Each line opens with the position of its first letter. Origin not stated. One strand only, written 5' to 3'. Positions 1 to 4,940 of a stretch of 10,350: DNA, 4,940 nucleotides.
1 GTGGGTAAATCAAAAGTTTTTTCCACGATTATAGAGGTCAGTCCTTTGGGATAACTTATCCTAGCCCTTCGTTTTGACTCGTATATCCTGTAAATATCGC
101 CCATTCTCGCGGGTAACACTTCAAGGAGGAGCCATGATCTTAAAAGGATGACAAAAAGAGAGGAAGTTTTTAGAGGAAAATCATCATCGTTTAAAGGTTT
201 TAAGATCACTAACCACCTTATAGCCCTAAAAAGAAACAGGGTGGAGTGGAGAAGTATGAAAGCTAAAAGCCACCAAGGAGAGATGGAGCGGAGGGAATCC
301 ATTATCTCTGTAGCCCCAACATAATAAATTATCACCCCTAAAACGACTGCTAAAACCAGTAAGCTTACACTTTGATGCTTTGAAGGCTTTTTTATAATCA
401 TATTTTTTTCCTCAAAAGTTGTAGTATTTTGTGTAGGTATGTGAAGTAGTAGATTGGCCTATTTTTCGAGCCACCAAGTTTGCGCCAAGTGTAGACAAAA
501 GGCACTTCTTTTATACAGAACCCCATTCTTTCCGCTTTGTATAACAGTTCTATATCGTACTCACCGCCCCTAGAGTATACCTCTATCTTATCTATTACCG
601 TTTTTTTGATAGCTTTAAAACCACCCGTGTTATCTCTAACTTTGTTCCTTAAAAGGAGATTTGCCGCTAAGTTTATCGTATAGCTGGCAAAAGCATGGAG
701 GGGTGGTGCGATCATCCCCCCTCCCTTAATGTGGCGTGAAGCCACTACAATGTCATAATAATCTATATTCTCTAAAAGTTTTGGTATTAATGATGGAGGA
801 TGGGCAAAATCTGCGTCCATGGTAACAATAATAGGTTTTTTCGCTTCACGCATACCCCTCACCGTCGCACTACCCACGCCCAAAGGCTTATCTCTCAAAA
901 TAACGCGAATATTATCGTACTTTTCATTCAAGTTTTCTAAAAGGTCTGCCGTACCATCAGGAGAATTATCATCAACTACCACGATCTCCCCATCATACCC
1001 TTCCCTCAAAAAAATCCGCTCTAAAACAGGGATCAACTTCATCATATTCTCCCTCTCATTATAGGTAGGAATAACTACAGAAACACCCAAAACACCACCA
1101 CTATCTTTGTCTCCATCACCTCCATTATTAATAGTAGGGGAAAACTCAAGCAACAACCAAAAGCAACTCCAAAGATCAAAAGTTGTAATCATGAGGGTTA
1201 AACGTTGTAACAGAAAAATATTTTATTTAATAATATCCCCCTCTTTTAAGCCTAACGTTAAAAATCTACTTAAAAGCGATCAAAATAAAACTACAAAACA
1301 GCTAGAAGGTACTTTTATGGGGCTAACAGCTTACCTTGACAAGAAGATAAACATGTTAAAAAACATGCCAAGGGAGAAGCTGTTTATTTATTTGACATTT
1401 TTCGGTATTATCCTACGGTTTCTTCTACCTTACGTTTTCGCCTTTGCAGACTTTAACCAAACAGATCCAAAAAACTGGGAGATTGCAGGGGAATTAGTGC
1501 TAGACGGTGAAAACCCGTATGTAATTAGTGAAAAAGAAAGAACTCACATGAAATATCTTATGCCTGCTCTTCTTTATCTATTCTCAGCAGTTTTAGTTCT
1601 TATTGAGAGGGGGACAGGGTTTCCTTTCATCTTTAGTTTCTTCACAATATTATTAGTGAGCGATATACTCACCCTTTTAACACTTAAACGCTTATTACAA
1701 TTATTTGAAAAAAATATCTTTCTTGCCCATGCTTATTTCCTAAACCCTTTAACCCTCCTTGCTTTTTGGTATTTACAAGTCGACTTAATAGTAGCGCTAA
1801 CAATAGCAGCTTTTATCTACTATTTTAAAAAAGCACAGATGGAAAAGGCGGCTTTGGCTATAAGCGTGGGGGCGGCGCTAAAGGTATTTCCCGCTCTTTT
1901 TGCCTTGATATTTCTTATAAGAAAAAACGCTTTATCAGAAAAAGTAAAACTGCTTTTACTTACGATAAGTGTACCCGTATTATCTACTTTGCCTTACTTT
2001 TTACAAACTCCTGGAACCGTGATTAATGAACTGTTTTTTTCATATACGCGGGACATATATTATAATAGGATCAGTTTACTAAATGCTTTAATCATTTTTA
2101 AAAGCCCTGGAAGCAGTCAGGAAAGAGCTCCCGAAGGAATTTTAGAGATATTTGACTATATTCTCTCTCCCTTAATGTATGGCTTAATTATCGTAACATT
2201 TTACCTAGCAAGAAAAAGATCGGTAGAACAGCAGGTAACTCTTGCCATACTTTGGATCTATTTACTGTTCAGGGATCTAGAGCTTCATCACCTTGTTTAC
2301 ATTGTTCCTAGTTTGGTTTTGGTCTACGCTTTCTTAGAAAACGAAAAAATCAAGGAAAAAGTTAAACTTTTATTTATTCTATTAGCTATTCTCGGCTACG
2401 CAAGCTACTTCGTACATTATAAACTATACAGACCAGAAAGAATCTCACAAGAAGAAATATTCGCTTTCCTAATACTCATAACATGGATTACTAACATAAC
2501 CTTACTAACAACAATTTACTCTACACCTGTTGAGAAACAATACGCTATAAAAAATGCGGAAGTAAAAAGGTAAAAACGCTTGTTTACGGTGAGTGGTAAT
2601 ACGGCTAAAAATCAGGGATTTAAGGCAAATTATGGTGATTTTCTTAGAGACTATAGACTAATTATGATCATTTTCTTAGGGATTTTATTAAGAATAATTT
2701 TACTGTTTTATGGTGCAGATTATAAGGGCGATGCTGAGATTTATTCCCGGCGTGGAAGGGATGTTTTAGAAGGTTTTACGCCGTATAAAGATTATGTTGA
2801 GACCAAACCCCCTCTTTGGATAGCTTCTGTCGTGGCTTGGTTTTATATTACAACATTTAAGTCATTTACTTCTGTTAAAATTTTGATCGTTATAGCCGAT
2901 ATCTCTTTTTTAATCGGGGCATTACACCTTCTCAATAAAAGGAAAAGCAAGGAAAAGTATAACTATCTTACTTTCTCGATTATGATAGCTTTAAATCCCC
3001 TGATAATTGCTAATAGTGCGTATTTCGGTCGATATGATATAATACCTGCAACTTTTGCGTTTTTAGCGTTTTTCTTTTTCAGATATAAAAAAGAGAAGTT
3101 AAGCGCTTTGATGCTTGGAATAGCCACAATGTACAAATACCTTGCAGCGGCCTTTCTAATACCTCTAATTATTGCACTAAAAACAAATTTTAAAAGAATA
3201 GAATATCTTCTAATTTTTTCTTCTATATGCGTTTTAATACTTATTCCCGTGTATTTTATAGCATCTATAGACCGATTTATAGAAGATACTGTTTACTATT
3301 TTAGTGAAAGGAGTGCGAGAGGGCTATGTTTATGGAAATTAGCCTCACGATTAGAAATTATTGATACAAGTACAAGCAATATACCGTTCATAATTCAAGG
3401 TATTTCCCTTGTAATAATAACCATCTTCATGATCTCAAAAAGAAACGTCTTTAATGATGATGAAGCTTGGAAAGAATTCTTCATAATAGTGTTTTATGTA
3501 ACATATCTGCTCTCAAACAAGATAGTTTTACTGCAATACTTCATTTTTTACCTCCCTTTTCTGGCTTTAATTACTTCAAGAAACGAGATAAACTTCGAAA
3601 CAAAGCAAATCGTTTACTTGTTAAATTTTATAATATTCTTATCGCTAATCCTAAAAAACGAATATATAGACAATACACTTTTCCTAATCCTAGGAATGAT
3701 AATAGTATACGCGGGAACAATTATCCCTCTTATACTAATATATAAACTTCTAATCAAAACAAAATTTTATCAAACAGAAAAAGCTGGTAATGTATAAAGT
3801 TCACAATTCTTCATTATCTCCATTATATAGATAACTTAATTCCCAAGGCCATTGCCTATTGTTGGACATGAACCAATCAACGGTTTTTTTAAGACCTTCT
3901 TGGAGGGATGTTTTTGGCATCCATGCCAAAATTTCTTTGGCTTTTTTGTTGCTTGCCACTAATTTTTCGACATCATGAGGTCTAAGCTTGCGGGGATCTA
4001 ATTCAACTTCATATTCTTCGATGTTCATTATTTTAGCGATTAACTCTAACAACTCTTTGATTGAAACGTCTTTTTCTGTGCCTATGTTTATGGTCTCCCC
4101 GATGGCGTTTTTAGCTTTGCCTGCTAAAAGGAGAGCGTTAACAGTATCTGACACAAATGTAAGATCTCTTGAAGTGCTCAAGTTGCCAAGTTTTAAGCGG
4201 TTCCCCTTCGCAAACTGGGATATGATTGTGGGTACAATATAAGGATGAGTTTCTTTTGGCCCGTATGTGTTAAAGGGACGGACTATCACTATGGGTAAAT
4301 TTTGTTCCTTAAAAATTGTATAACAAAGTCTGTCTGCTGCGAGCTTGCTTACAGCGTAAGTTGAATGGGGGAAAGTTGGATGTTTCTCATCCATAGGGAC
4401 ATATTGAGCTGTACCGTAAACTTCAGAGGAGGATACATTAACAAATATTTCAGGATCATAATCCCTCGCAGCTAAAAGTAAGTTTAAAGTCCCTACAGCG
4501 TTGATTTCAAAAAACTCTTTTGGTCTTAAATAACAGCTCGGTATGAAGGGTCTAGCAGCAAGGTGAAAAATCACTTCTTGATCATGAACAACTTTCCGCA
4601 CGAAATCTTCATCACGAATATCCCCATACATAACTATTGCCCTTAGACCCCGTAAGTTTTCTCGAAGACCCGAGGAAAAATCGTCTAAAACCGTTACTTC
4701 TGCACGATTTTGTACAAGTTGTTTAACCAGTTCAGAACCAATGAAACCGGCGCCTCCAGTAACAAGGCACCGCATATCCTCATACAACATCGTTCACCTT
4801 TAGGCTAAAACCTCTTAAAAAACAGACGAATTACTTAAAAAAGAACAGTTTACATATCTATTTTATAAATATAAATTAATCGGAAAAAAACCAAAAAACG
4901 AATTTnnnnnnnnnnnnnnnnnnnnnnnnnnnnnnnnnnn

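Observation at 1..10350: Dense lipid-donor glycosylation locus: six GT-C enzymes, two Dol-P-sugar synthases, a flippase-like protein and no cytoplasmic chain-building GTs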

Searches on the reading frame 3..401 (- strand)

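Call 3: search_protein_families(library=pfam, proteins=[window:3-401:-], max_evalue=0.01)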
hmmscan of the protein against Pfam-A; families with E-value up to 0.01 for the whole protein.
window:3-401:- (133 aa): 1 family
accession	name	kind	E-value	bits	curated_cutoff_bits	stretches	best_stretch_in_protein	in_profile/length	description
PF03706.18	LPG_synthase_TM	-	1e-19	71.6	33.4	1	12-132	3-121/302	Lysylphosphatidylglycerol synthase TM region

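Call 4: search_protein_families(library=ncbifam, proteins=[window:3-401:-], max_evalue=0.01)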
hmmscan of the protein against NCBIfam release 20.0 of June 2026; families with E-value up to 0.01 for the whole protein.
window:3-401:- (133 aa): 1 family
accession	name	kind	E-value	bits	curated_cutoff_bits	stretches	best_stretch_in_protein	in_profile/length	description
TIGR00374.1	TIGR00374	subfamily_domain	8e-12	45.2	43.2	1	15-132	2-117/323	flippase-like domain-containing protein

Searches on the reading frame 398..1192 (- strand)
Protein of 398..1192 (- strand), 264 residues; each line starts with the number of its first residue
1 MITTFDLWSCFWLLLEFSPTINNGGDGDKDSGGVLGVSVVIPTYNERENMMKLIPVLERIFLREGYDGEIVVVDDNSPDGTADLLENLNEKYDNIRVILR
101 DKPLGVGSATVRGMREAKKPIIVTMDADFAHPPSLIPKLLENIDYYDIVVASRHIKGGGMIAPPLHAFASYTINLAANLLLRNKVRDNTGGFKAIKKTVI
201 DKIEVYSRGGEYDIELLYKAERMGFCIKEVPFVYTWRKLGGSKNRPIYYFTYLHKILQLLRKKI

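Call 3: search_protein_families(library=pfam, proteins=[window:398-1192:-], max_evalue=0.01)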
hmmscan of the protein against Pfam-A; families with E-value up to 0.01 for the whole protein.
window:398-1192:- (264 aa): 3 families
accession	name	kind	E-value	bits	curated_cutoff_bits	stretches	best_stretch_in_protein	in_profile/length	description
PF00535.33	Glycos_transf_2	-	1.5e-31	110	23.3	1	38-203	1-167/168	Glycosyl transferase family 2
PF13641.12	Glyco_tranf_2_3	-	2.1e-12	48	27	1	37-237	3-211/230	Glycosyltransferase like family 2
PF10111.15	Glyco_tranf_2_2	-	6.4e-05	23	27.3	1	38-134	1-97/276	Glycosyltransferase like family 2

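Call 4: search_protein_families(library=ncbifam, proteins=[window:398-1192:-], max_evalue=0.01)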
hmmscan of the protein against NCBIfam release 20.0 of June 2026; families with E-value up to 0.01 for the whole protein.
window:398-1192:- (264 aa): 21 families
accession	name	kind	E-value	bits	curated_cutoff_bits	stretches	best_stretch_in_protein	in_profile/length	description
NF041391.1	DPhHxTase_Halo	equivalog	4.6e-22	78.1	375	1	43-244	3-192/213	dolichyl-phosphate hexose transferase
NF047588.1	GlcsyltransPgfSStrep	equivalog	4.8e-20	72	500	1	37-243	3-204/308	glycosyltransferase PgfS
TIGR04182.1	glyco_TIGR04182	equivalog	8e-18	64.8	325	1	37-243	2-200/293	S-layer glycoprotein N-glycosyltransferase AglJ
NF007986.1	PRK10714.1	equivalog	1e-17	64.2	529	1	36-201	7-170/316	undecaprenyl-phosphate 4-deoxy-4-formamido-L-arabinose transferase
NF041875.1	EPS_EpsD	equivalog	1.8e-14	53.9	370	1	37-141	1-102/325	exopolysaccharide biosynthesis glycosyltransferase EpsD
TIGR03937.1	PgaC_IcaA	equivalog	8.6e-13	48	422.3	1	27-128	37-135/407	poly-beta-1,6-N-acetyl-D-glucosamine synthase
NF038302.1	EPS_HpsE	equivalog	1.6e-10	40.4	300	1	37-130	3-98/307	hormogonium polysaccharide biosynthesis glycosyltransferase HpsE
TIGR03469.1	HpnB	hypoth_equivalog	1.9e-10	40.3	379.25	1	36-153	45-170/386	hopene-associated glycosyltransferase HpnB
TIGR04283.1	glyco_like_mftF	equivalog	4.2e-10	39.6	182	1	37-143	1-97/221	TIGR04283 family arsenosugar biosynthesis glycosyltransferase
NF007482.0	PRK10073.1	equivalog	5.6e-10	38.7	423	1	37-144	8-111/334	glycosyltransferase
TIGR03965.1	mycofact_glyco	equivalog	7.2e-10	38.3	280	1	36-152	75-188/467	mycofactocin biosynthesis glycosyltransferase MftF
NF058614.1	PPMAGASynPpgS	equivalog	1.1e-09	38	370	1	37-235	2-197/226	polyprenyl-phospho-N-acetylgalactosaminyl synthase PpgS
NF045692.1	OglycostaseCruG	equivalog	3.5e-09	36.1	600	1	36-152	42-163/386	2'-O-glycosyltransferase CruG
NF010496.0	PRK13915.1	equivalog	2.6e-08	33.3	262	1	36-141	32-140/307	glucosyl-3-phosphoglycerate synthase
NF047683.1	TeichurnBiosyTuaG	equivalog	4.2e-08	33.1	400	1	37-134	8-102/252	teichuronic acid biosynthesis protein TuaG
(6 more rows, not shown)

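Call 83: search_solved_structures(query=window:398-1192:-, max_evalue=0.00001)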
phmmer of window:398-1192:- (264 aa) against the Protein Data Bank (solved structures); distinct sequences matched with E-value up to 0.00001: 12.
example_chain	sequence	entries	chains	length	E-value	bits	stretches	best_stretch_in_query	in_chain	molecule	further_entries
5mlz_A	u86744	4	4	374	2.3e-37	132.3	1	36-261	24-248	Dolichol monophosphate mannose synthase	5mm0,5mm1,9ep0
8vxh_A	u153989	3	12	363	1.3e-15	60.9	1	23-202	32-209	Undecaprenyl-phosphate 4-deoxy-4-formamido-L-arabinose transferase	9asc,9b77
9bhc_C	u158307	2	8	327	1.4e-14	57.5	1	31-202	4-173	Undecaprenyl-phosphate 4-deoxy-4-formamido-L-arabinose transferase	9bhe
9hwj_A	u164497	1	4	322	7.3e-14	55.2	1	36-153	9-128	Undecaprenyl-phosphate 4-deoxy-4-formamido-L-arabinose transferase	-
5eke_A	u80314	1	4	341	2.2e-12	50.3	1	31-204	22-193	Uncharacterized glycosyltransferase sll0501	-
5ekp_C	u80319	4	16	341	2.2e-12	50.3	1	31-204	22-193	Uncharacterized glycosyltransferase sll0501 | Glycosyltransferase sll0501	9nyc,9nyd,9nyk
9nye_A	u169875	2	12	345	2.3e-12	50.3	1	31-204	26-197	Glycosyltransferase sll0501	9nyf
2z87_A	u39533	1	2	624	1.6e-10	44.3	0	35-145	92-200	Chondroitin synthase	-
2z86_A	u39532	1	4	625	1.6e-10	44.2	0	35-145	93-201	Chondroitin synthase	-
9omj_A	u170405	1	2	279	5e-07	32.8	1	33-153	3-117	Glycosyltransferase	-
9omm_A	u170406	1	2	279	6.9e-07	32.3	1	35-153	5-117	Glycosyltransferase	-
9omh_A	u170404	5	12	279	6.9e-07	32.3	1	35-153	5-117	Glycosyltransferase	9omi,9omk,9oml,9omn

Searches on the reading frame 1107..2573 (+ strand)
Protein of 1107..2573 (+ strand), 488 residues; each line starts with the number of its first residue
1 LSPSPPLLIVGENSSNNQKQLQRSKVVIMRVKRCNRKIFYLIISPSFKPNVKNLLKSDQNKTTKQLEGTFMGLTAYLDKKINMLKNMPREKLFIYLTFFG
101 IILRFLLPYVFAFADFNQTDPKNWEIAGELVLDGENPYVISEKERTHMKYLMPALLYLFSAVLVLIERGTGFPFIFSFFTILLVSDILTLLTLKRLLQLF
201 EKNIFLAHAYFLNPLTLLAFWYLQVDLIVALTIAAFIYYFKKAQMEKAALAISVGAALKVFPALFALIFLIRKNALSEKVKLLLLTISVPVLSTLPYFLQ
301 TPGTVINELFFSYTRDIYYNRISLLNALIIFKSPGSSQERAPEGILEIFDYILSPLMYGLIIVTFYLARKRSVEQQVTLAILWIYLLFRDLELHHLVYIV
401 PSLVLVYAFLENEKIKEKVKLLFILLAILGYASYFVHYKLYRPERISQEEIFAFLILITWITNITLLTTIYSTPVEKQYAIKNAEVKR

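Call 3: search_protein_families(library=pfam, proteins=[window:1107-2573:+], max_evalue=0.01)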
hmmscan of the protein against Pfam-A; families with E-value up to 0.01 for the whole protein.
window:1107-2573:+ (488 aa): 1 family
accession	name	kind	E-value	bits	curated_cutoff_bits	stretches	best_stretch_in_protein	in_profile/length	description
PF09594.16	GT87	-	1.9e-06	28.3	25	1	171-274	16-125/237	Glycosyltransferase family 87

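Call 4: search_protein_families(library=ncbifam, proteins=[window:1107-2573:+], max_evalue=0.01)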
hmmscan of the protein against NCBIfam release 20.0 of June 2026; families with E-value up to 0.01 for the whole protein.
window:1107-2573:+ (488 aa): 0 families

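Call 46: search_protein_families(library=pfam, proteins=[window:1107-2573:+], max_evalue=10)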
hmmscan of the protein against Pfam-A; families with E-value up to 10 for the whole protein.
window:1107-2573:+ (488 aa): 2 families
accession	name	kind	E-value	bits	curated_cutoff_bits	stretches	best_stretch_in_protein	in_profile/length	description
PF09594.16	GT87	-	1.9e-06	28.3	25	1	171-274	16-125/237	Glycosyltransferase family 87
PF04246.17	RseC_MucC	-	0.15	12.5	24.4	1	395-444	68-117/130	Positive regulator of sigma(E), RseC/MucC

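Call 66: search_solved_structures(query=A5, max_evalue=1)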
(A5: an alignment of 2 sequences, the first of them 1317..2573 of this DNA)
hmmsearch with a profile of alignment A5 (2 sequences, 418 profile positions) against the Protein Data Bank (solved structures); distinct sequences matched with E-value up to 1: 0.

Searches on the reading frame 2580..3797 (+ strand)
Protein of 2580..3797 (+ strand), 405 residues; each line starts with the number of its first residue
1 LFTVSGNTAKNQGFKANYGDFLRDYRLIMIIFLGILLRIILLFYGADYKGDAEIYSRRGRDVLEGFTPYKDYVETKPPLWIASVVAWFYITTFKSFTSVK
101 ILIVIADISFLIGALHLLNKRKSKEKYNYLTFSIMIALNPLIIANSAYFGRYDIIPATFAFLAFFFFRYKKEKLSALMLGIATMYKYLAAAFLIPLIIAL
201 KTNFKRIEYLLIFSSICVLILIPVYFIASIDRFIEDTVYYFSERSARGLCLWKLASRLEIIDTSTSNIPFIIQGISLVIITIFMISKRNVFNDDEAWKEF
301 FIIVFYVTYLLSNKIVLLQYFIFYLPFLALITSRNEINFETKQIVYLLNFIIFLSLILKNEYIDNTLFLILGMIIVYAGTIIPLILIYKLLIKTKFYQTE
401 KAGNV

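Call 3: search_protein_families(library=pfam, proteins=[window:2580-3797:+], max_evalue=0.01)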
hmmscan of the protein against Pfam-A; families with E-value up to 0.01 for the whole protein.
window:2580-3797:+ (405 aa): 1 family
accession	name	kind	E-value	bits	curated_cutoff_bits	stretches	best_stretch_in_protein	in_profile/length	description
PF09594.16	GT87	-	4.7e-11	43.3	25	1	88-289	11-214/237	Glycosyltransferase family 87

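Call 4: search_protein_families(library=ncbifam, proteins=[window:2580-3797:+], max_evalue=0.01)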
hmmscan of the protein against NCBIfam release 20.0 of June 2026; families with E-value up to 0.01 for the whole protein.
window:2580-3797:+ (405 aa): 0 families

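Call 9: find_related_loci(query=window:2580-3797:+, collection=genome_contigs, flank=10000)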
Query window:2580-3797:+ (405 aa) in genome_contigs; peptide patterns used: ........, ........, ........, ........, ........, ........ (x = any residue, [..] = any of these).
107 stretches matched a pattern, but none encodes a relative of the query by tblastn (E <= 1e-3).

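Call 14: search_solved_structures(query=window:2580-3797:+, max_evalue=10)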
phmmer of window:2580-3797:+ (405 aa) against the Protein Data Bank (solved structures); distinct sequences matched with E-value up to 10: 0.

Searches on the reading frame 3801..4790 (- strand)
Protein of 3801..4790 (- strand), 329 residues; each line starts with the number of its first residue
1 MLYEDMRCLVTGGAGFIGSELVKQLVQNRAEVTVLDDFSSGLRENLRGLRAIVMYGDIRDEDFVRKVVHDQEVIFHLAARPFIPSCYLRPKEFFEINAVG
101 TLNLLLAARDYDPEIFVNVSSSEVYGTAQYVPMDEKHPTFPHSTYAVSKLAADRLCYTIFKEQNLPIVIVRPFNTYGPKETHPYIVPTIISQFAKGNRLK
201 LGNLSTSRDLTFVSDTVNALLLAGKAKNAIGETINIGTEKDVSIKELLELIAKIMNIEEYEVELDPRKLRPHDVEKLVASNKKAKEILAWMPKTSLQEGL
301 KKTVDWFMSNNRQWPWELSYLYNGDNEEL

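Call 3: search_protein_families(library=pfam, proteins=[window:3801-4790:-], max_evalue=0.01)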
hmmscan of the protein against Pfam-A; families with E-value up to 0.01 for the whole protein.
window:3801-4790:- (329 aa): 9 families
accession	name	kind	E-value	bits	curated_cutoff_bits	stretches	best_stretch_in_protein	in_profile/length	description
PF16363.11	GDP_Man_Dehyd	-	5.7e-66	223.7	27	1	9-303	1-332/332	GDP-mannose 4,6 dehydratase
PF01370.27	Epimerase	-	5.1e-54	183.7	20.9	1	9-237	2-240/240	NAD dependent epimerase/dehydratase family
PF01073.25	3Beta_HSD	-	9.4e-24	84.3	22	1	9-226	1-231/280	3-beta hydroxysteroid dehydrogenase/isomerase family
PF02719.21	Polysacc_synt_2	-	6e-18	65.5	20.2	1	9-263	2-257/293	Polysaccharide biosynthesis protein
PF07993.18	NAD_binding_4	-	2.5e-14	53.5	20.1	1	64-177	82-209/258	Male sterility protein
PF04321.23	RmlD_sub_bind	-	4.6e-13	49.3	27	1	6-259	1-235/287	RmlD substrate binding domain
PF13460.12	NAD_binding_10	-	5.9e-09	36.5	27.2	1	12-182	1-153/184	NAD(P)H-binding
PF00106.31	adh_short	-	0.00021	21.3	26.6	1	9-70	4-70/195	short chain dehydrogenase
PF02254.24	TrkA_N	-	0.0044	17.7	23.8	1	13-66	5-57/116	TrkA-N domain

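Call 4: search_protein_families(library=ncbifam, proteins=[window:3801-4790:-], max_evalue=0.01)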
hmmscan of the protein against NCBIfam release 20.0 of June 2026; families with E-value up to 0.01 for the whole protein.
window:3801-4790:- (329 aa): 43 families (the best 25 are shown)
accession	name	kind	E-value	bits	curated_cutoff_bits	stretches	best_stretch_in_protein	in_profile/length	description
TIGR04180.1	EDH_00030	hypoth_equivalog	4.1e-83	278.8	475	1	9-294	2-296/297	NAD-dependent 4,6-dehydratase LegB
TIGR01181.1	dTDP_gluc_dehyt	equivalog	1e-53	182.5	365.1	1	8-314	2-318/321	dTDP-glucose 4,6-dehydratase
TIGR01179.1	galE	equivalog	2.8e-44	151.3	262.3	1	8-312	2-330/332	UDP-glucose 4-epimerase GalE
TIGR03466.1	HpnA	hypoth_equivalog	1.3e-33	116.3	367.65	1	6-266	1-257/327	hopanoid-associated sugar epimerase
TIGR02197.1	heptose_epim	equivalog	7.9e-32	110.7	274.6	1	9-309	2-315/316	ADP-glyceromanno-heptose 6-epimerase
NF007582.0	PRK10217.1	equivalog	7.8e-31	107.4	698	1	7-315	3-339/355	dTDP-glucose 4,6-dehydratase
TIGR02622.1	CDP_4_6_dhtase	equivalog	2.3e-30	106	278.45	1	2-311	1-334/352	CDP-glucose 4,6-dehydratase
NF007490.0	PRK10084.1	subfamily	2.1e-29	102.6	649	1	6-314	1-340/361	dTDP-glucose 4,6-dehydratase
NF011728.1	PRK15181.1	equivalog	5.1e-29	101.4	760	1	6-310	16-340/348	Vi polysaccharide biosynthesis UDP-N-acetylglucosaminuronic acid C-4 epimerase TviC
TIGR01472.1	gmd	equivalog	6.4e-27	94.6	415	1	51-305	56-336/342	GDP-mannose 4,6-dehydratase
NF007956.0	PRK10675.1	subfamily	3.8e-25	88.7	394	1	6-311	1-333/338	UDP-glucose 4-epimerase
NF008872.0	PRK11908.1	equivalog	9.7e-24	84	294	1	7-310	3-338/349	bifunctional UDP-4-keto-pentose/UDP-xylose synthase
NF047922.1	GDPFucSynFcl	equivalog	9.4e-21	74.6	500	1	6-312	3-306/308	GDP-L-fucose synthase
NF052578.1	StrlDmthSdmBMthl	equivalog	1.6e-20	74.1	600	1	6-259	1-249/328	sterol demethylase protein SdmB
NF042423.1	oxyalk_red_Shew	equivalog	2.3e-20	72.9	580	1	7-257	10-259/331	2-alkyl-3-oxoalkanoate reductase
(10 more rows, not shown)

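Call 76: search_solved_structures(query=window:3801-4790:-, max_evalue=1e-30)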
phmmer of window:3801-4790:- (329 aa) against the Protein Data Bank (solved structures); distinct sequences matched with E-value up to 1e-30: 24.
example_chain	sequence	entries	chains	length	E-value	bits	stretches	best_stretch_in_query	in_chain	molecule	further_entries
6bwl_A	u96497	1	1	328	4.4e-44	154.1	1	6-309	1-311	Pal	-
4zrm_A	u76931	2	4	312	1.2e-40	142.8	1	6-308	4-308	UDP-glucose 4-epimerase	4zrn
8rdg_A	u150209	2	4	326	4.5e-39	137.6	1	6-311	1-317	SDR family NAD(P)-dependent oxidoreductase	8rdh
8rdi_A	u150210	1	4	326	1.6e-38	135.8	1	6-311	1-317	SDR family NAD(P)-dependent oxidoreductase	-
2hun_A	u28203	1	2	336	6.3e-38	133.9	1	5-316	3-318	336aa long hypothetical dTDP-glucose 4,6-dehydratase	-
4lk3_A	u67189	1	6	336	2.6e-37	131.8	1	6-309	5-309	UDP-glucuronic acid decarboxylase 1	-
6bi4_A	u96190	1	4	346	2.7e-37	131.8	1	6-314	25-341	dTDP-glucose 4,6-dehydratase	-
4gll_A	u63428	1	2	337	3e-37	131.6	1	6-309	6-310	UDP-glucuronic acid decarboxylase 1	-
2b69_A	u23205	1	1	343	3.7e-37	131.4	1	6-309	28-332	UDP-glucuronate decarboxylase 1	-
4m55_A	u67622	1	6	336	5e-37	130.9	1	6-309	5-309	UDP-glucuronic acid decarboxylase 1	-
8vr2_A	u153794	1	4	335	2.1e-36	128.9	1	7-315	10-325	NAD-dependent epimerase/dehydratase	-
2pk3_A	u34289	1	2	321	9.5e-36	126.7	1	5-302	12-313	GDP-6-deoxy-D-lyxo-4-hexulose reductase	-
6dnt_A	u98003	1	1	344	1.4e-35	126.2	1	4-310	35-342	NAD-dependent epimerase/dehydratase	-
6pmh_A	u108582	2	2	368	3.7e-35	124.8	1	4-310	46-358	UDP-glucose 4-epimerase related protein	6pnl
6zl6_A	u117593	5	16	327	1.6e-34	122.7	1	6-307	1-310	Epimerase domain-containing protein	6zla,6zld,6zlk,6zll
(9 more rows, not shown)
